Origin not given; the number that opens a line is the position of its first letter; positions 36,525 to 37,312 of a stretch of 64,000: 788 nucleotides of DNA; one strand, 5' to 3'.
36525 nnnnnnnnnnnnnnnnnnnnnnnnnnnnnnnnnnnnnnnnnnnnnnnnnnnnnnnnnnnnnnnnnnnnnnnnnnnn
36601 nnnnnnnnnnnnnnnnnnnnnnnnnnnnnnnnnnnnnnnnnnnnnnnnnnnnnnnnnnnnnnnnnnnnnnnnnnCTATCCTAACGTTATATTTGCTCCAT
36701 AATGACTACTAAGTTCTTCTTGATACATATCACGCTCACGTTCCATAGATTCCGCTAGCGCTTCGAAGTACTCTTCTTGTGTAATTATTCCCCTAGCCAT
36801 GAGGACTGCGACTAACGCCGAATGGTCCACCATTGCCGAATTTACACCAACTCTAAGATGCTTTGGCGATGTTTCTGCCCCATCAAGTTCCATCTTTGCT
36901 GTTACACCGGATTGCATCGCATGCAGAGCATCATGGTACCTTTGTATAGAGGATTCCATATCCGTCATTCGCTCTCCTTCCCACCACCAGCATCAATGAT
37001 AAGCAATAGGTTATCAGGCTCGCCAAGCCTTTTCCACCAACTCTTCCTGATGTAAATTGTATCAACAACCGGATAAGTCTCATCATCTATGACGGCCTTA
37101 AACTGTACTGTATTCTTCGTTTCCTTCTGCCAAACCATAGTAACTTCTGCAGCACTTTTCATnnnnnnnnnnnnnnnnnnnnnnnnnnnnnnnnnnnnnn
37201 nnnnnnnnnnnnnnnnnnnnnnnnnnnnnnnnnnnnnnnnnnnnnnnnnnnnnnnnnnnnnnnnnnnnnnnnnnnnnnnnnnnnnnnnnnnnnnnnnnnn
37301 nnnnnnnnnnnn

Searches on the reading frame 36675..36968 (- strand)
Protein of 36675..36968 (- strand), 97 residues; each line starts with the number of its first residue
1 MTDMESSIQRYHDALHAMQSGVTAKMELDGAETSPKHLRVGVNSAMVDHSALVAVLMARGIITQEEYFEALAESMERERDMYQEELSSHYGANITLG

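Call 4: search_protein_families(library=pfam, proteins=[window:36675-36968:-], max_evalue=0.1)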
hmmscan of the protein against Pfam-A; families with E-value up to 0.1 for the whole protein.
window:36675-36968:- (97 aa): 2 families
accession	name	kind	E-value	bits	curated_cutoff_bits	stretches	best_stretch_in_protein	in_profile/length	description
PF09851.14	SHOCT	-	0.0098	16.1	27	1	56-67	9-20/28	Short C-terminal domain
PF22917.2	PRISE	-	0.093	12.2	27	1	15-77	216-278/394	PRISE-like Rossmann-fold domain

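Call 5: search_protein_families(library=phrogs, proteins=[window:36675-36968:-], max_evalue=0.01)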
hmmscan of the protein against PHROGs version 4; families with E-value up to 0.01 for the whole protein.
window:36675-36968:- (97 aa): 1 family
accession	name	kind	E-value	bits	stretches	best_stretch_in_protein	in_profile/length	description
phrog_21408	-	unknown function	0.0087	17.1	0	37-78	48-89/110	-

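Call 114: search_protein_families(library=padloc, proteins=[window:36675-36968:-], max_evalue=0.01)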
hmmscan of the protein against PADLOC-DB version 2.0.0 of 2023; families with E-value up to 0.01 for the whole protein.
window:36675-36968:- (97 aa): 0 families

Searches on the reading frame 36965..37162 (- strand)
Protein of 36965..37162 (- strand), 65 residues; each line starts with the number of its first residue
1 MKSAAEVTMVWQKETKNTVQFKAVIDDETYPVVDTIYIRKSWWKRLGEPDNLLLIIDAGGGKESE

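Call 4: search_protein_families(library=pfam, proteins=[window:36965-37162:-], max_evalue=0.1)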
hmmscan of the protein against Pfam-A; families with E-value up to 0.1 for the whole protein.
window:36965-37162:- (65 aa): 0 families

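Call 5: search_protein_families(library=phrogs, proteins=[window:36965-37162:-], max_evalue=0.01)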
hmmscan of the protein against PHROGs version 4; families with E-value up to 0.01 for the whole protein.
window:36965-37162:- (65 aa): 0 families

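Call 114: search_protein_families(library=padloc, proteins=[window:36965-37162:-], max_evalue=0.01)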
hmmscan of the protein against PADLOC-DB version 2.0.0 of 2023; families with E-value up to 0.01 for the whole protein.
window:36965-37162:- (65 aa): 0 families
